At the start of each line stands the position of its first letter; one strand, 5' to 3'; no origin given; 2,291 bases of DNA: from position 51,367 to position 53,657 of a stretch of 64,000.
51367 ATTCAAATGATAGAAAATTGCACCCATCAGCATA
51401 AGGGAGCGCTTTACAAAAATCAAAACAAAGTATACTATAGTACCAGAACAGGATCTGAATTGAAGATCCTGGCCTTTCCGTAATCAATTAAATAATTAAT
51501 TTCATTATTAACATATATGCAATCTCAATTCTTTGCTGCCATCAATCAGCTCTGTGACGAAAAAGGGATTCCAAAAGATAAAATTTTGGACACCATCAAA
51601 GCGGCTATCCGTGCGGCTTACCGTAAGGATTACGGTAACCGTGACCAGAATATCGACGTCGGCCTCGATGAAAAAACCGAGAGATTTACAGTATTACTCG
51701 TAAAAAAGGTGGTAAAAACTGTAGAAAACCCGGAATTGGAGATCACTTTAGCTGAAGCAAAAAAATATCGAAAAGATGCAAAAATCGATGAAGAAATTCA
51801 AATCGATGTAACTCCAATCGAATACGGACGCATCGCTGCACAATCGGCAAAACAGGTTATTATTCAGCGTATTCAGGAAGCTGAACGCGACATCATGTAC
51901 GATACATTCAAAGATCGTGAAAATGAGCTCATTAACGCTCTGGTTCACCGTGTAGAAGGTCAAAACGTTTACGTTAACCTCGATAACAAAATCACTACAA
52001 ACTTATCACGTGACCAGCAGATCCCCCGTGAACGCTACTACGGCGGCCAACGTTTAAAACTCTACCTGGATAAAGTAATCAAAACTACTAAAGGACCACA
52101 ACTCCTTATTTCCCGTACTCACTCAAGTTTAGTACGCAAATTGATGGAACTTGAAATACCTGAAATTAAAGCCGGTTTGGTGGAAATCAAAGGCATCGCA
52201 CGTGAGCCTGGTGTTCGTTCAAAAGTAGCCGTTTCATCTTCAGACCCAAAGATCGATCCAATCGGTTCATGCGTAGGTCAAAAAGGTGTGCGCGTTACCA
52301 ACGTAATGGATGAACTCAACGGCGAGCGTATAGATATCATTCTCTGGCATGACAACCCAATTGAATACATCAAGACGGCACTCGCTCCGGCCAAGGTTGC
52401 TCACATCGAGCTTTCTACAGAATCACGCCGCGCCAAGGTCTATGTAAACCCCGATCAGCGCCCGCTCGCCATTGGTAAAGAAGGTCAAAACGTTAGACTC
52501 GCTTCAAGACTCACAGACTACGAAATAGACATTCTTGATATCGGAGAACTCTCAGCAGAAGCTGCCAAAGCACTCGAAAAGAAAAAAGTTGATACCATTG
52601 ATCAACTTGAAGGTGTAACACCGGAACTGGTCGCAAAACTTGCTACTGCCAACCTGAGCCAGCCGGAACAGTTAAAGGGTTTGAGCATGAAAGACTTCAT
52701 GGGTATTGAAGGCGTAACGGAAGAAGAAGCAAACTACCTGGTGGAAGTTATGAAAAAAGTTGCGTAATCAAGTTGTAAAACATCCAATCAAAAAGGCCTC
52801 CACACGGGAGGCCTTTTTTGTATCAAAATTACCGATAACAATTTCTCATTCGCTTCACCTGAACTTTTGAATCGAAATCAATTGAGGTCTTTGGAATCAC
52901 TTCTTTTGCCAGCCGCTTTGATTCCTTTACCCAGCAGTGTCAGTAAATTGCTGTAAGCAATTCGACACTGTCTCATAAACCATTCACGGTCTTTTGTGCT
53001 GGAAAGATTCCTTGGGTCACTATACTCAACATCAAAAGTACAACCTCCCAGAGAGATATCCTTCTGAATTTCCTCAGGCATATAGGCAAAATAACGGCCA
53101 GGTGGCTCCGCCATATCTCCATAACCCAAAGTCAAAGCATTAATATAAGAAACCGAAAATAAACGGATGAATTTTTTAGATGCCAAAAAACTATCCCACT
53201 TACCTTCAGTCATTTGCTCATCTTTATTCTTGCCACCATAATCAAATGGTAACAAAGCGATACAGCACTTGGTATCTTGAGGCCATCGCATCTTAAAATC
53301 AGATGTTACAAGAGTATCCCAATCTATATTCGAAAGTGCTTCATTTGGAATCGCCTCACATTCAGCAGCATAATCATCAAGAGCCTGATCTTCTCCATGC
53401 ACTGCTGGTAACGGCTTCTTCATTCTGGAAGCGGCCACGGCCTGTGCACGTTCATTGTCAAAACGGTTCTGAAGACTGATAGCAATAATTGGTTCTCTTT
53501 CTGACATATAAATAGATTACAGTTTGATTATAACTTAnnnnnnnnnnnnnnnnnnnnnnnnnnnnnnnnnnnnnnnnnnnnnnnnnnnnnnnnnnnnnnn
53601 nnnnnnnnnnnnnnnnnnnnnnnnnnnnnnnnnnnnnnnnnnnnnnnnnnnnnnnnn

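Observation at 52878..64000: Candidate novel system: tandem giant-kinase-plus-partner cassettes in one operon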

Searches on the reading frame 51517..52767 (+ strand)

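Call 7: search_protein_families(library=ncbifam, proteins=[window:51517-52767:+], max_evalue=0.001)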
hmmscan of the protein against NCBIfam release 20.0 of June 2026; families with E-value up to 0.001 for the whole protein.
window:51517-52767:+ (416 aa): 5 families
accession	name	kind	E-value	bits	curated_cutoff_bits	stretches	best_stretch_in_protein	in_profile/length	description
TIGR01953.1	NusA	equivalog_domain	1.9e-114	382.2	253.4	1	5-340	2-336/340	transcription termination factor NusA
NF006645.0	PRK09202.4-5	equivalog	7.7e-62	209.6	532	1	3-364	17-392/540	transcription termination/antitermination protein NusA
NF006642.0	PRK09202.4-1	equivalog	6.9e-37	127.2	687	1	76-341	102-374/614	transcription termination/antitermination protein NusA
TIGR01952.1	nusA_arch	equivalog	2e-14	54.1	74.35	1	248-342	43-138/141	NusA-like transcription termination signal-binding factor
NF006261.0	PRK08406.1-5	equivalog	2.5e-05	24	231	1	249-356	43-151/173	transcription elongation factor NusA-like protein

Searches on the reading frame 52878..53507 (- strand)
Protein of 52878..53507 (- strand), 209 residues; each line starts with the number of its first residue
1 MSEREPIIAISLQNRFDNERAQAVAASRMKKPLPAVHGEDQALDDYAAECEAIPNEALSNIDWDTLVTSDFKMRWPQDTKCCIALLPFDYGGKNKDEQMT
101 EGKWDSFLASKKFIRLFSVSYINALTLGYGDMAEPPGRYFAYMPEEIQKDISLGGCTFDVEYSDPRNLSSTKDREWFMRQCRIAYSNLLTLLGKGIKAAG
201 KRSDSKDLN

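Call 5: search_protein_families(library=pfam, proteins=[window:52878-53507:-], max_evalue=1)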
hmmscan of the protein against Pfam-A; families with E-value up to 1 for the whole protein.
window:52878-53507:- (209 aa): 0 families

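Call 29: search_protein_families(library=ncbifam, proteins=[window:52878-53507:-], max_evalue=1)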
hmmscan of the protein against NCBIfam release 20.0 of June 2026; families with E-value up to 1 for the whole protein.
window:52878-53507:- (209 aa): 0 families

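Call 30: search_protein_families(library=phrogs, proteins=[window:52878-53507:-], max_evalue=0.1)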
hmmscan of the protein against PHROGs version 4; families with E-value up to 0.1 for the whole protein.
window:52878-53507:- (209 aa): 0 families

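Call 35: find_homologous_proteins(query=A2, max_evalue=0.01)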
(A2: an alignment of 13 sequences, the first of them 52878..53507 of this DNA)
Query A2 (13 sequences) (209 aa, profile of the alignment): 5 proteins with E <= 0.01 among 2671 candidates.
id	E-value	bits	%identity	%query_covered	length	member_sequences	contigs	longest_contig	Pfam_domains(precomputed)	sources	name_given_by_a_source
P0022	6.3e-62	227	66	93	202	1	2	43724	-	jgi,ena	-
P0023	7.4e-58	214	89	100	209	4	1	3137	-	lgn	-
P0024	4.5e-54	201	27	50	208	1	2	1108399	-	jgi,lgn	jgi:hypothetical protein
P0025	6.0e-52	194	71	100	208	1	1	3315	-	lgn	-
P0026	1.4e-16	79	35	10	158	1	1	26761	-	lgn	-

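Call 58: search_protein_representatives(alignment_id=A6)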
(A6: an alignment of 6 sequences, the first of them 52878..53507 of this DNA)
Query: 6 sequences, 208 profile positions. Proteins with E-value up to 0.001 (for the whole library): 110; up to 1e-10: 48; up to 1e-30: 9. The best 110 are listed.
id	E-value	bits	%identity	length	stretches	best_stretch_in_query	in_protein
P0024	2.3e-50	187.5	-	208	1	1-205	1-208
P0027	8.1e-50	185.7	-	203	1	3-199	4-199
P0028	3.2e-48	180.5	-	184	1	11-193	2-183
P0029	3.7e-45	170.5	-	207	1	32-195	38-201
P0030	7.9e-40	153.1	-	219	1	8-201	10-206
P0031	3.1e-37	144.6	-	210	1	1-202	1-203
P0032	4.2e-37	144.2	-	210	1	1-195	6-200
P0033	4.9e-32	127.6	-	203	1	9-194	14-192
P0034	2.4e-31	125.4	-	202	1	30-196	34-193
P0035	2.1e-26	109.2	-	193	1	14-200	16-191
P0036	3.2e-26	108.6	-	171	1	31-197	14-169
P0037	5.1e-26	108.0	-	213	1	4-201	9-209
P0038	7.5e-25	104.2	-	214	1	3-193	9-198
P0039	2.6e-24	102.4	-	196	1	1-201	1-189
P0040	9.0e-24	100.6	-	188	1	38-192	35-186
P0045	1.1e-21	93.8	-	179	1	26-199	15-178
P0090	2.9e-08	50.0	-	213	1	6-201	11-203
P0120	3.3e-05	40.0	-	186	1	53-192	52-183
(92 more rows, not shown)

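Call 59: find_encoding_contigs(protein=P0045, flank=8000, max_places=2)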
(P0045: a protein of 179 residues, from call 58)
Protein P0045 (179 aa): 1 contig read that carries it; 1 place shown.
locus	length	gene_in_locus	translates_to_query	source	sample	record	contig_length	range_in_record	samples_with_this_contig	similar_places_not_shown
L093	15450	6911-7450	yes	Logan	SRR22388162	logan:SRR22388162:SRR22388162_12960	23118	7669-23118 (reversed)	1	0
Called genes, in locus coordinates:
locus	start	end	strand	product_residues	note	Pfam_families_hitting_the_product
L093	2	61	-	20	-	?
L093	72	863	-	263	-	-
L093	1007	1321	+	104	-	-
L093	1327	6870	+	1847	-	PF00069:Pkinase (weak)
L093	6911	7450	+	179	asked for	-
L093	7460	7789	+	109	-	-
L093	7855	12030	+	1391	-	-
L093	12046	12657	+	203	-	-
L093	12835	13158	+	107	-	-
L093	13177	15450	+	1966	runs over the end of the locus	-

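Call 63: find_encoding_contigs(protein=P0090, flank=10000, max_places=2)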
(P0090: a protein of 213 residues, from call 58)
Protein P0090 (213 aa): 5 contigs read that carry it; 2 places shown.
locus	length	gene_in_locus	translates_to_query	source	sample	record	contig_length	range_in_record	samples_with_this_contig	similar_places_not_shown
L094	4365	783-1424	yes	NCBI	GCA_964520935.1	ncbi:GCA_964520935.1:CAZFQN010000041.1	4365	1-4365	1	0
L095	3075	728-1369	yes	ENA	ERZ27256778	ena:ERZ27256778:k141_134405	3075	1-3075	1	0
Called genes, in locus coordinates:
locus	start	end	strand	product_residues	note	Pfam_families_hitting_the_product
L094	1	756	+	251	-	?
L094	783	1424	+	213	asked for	-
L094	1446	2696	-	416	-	PF08529:NusA_N, PF13184:KH_NusA_1st, PF07650:KH_2 (weak), PF26594:KH_NusA_2nd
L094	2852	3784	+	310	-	-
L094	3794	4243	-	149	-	PF21982:RecX_HTH1 (faint), PF02631:RecX_HTH2 (weak), PF21981:RecX_HTH3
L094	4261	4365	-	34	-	?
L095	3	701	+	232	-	?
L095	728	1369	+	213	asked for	-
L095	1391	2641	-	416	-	PF08529:NusA_N, PF13184:KH_NusA_1st, PF07650:KH_2 (weak), PF26594:KH_NusA_2nd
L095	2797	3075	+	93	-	?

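Call 68: predict_structure(alignment_id=A9)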
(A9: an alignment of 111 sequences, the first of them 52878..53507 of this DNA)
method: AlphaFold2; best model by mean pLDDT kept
length: 209 residues; sequences in the alignment: 111
mean_pLDDT: 92.5   pTM: 0.86
mean pLDDT of the five models: 92.5, 92.4, 92.3, 92.0, 90.5
residues with pLDDT >= 90: 177; 70-90: 15; 50-70: 15; < 50: 2
segments of 3 or more residues with pLDDT < 50: none
pLDDT, mean of each block of 10 residues (from residue 1): 77 96 97 88 96 95 96 97 97 97 97 97 95 94 97 98 97 98 97 75 58
secondary structure, 60 per line:
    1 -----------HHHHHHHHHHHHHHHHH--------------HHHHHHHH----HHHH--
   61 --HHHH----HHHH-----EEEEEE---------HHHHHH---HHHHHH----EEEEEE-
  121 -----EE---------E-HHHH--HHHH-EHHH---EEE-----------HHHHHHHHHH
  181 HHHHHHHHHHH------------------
elements in order: H12-28 H43-50 H55-58 H63-66 H71-74 E80-85 H95-100 H104-109 E114-119 H139-142 H145-148 E157-159 H171-191

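Call 70: fold_search(model_id=the predicted structure, library=pdb)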
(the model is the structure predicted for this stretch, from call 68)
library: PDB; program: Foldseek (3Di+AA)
matches with E <= 10: 55; with E <= 0.001: 0
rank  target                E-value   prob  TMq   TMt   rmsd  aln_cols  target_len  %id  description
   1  5htf_A                1.4e+00  0.02  0.15  0.13  19.7       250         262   11  Crystal Structure of PrsA1 from Listeria monocytogenes (released 2016-04-06)
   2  6vj2_D                1.5e+00  0.02  0.13  0.11  22.3       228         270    9  3.10 Angstrom Resolution Crystal Structure of Foldase Protein (PrsA) from Lactococcus lactis (released 2020-02-05)
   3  6vj2_A                1.5e+00  0.02  0.13  0.11  21.5       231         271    9  3.10 Angstrom Resolution Crystal Structure of Foldase Protein (PrsA) from Lactococcus lactis (released 2020-02-05)
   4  6vj2_B                1.6e+00  0.02  0.13  0.11  21.4       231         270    8  3.10 Angstrom Resolution Crystal Structure of Foldase Protein (PrsA) from Lactococcus lactis (released 2020-02-05)
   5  9heh                  1.9e+00  0.03  0.14  0.11  17.0       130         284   12  Structure of the ligand binding domain of the chemoreceptor MkcA (DSOMK10_RS0100305) of Dickeya solani MK10 in complex w (released 2025-08-06)
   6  6pzj                  2.3e+00  0.02  0.13  0.11  15.8       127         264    9  Structure of the N-terminal domain (residues 43-304) of Methyl-accepting chemotaxis protein from Leptospira interrogans  (released 2019-08-14)
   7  6vj2_C                2.4e+00  0.01  0.13  0.11  22.2       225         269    9  3.10 Angstrom Resolution Crystal Structure of Foldase Protein (PrsA) from Lactococcus lactis (released 2020-02-05)
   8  9a5d_A                2.9e+00  0.01  0.10  0.05  17.4       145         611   11  Integrative model of WALK-YYCH by crosslinking MS and deep learning (released 2024-09-18)
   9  6o5o_A                3.1e+00  0.02  0.14  0.18  15.3       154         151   12  Crystal Structure of the Disabled-2 (Dab2) Dab Homology Domain in Complex with Peptide STA02 (released 2020-03-11)
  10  3eir_B                3.1e+00  0.01  0.11  0.10  19.0       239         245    9  Crystal structure of CHBP, a Cif Homologue from Burkholderia pseudomallei (released 2009-02-03)
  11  1p3r_C                3.3e+00  0.01  0.11  0.14  12.1        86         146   12  Crystal structure of the phosphotyrosin binding domain(PTB) of mouse Disabled 1(Dab1) (released 2003-08-05)
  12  1p3r_A                3.3e+00  0.01  0.11  0.13  12.1        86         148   12  Crystal structure of the phosphotyrosin binding domain(PTB) of mouse Disabled 1(Dab1) (released 2003-08-05)
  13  1p3r_B                3.3e+00  0.01  0.11  0.14  12.3        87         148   11  Crystal structure of the phosphotyrosin binding domain(PTB) of mouse Disabled 1(Dab1) (released 2003-08-05)
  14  7ui9_q                3.3e+00  0.01  0.11  0.06  19.7       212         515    9  Core Mediator-PICearly (Copy A) (released 2023-02-15)
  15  9vyf_Q                3.5e+00  0.01  0.14  0.07  24.2       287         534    8  Cyanopodophage Pan3 portal complex (released 2025-11-26)
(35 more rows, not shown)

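Call 73: find_encoding_contigs(protein=P0120, flank=10000, max_places=3)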
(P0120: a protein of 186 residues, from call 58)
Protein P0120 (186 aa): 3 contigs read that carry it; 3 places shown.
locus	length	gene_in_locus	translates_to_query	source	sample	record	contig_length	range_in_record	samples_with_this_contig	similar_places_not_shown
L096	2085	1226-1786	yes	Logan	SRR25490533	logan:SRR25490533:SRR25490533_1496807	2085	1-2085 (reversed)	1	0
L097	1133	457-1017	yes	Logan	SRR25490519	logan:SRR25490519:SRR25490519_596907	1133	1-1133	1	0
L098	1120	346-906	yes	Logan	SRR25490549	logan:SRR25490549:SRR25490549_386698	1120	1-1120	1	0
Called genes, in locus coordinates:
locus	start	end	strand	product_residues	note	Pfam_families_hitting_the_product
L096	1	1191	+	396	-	?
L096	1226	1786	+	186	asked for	-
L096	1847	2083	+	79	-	?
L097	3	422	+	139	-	?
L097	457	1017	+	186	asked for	-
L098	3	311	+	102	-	?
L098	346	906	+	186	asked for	-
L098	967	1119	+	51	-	?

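Call 74: fold_search(model_id=the predicted structure, library=viral)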
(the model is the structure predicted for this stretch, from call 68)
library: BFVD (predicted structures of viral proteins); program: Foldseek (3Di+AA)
matches with E <= 10: 155; with E <= 0.001: 0
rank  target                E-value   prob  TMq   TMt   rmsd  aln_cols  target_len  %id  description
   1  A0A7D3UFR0            5.5e-01  0.06  0.16  0.10  20.5       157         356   13  (no name in the UniProt tables at hand)
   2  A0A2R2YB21            8.3e-01  0.06  0.16  0.22  19.3       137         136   11  Uncharacterized protein [Pseudomonas phage PPSC2]
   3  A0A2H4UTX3            9.4e-01  0.05  0.11  0.12  13.9       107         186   15  DNA-dependent RNA polymerase 2 subunit Rpb9 [Bodo saltans virus]
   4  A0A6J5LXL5            9.4e-01  0.03  0.13  0.05  17.8       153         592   12  Uncharacterized protein [uncultured Caudovirales phage]
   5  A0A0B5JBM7            9.9e-01  0.03  0.16  0.10  22.5       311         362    8  Uncharacterized protein [Pandoravirus inopinatum]
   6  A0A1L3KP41            9.9e-01  0.02  0.10  0.04  19.8       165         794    8  Minor structural protein [Hubei reo-like virus 10]
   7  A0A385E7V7            1.1e+00  0.03  0.12  0.18  19.4       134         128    8  Uncharacterized protein [Bacillus phage Hobo]
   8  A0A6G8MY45            1.2e+00  0.04  0.16  0.19  12.3       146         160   12  F-box domain-containing protein [Cedratvirus kamchatka]
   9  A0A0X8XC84            1.3e+00  0.10  0.12  0.36  10.7        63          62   11  (no name in the UniProt tables at hand)
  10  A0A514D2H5            1.3e+00  0.03  0.17  0.11  15.8       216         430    7  Uncharacterized protein (Fragment) [Riboviria sp.]
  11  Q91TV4                1.6e+00  0.02  0.12  0.09  18.6       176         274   11  T9 [Tupaiid herpesvirus 1 (strain 1)]
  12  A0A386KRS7            1.7e+00  0.01  0.13  0.12  20.4       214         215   10  VRR-NUC domain-containing protein [Caulobacter phage Kronos]
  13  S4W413                1.8e+00  0.02  0.15  0.07  14.6       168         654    8  Uncharacterized protein [Pandoravirus salinus]
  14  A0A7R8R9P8            1.9e+00  0.04  0.14  0.15   9.5        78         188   10  Uncharacterized protein [Klebsiella phage vB_KvM-Eowyn]
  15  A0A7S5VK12            2.0e+00  0.02  0.11  0.16  26.1       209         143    9  (no name in the UniProt tables at hand)
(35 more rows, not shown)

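Call 83: search_protein_families(library=padloc, proteins=[window:52878-53507:-], max_evalue=0.1)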
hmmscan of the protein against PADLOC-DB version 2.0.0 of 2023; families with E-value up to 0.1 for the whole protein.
window:52878-53507:- (209 aa): 0 families

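Call 84: search_solved_structures(query=A9, max_evalue=10)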
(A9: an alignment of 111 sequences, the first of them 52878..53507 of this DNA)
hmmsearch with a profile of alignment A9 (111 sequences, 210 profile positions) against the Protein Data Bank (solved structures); distinct sequences matched with E-value up to 10: 3.
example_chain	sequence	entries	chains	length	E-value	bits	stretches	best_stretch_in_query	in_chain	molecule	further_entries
9jm3_B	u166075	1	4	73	0.73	12.6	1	29-92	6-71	LRO-C2-35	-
5nkk_B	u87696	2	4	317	1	12.1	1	26-95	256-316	Protein smg-9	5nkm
9jm2_B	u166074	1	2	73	1.1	12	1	29-92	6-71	LRO-C2-35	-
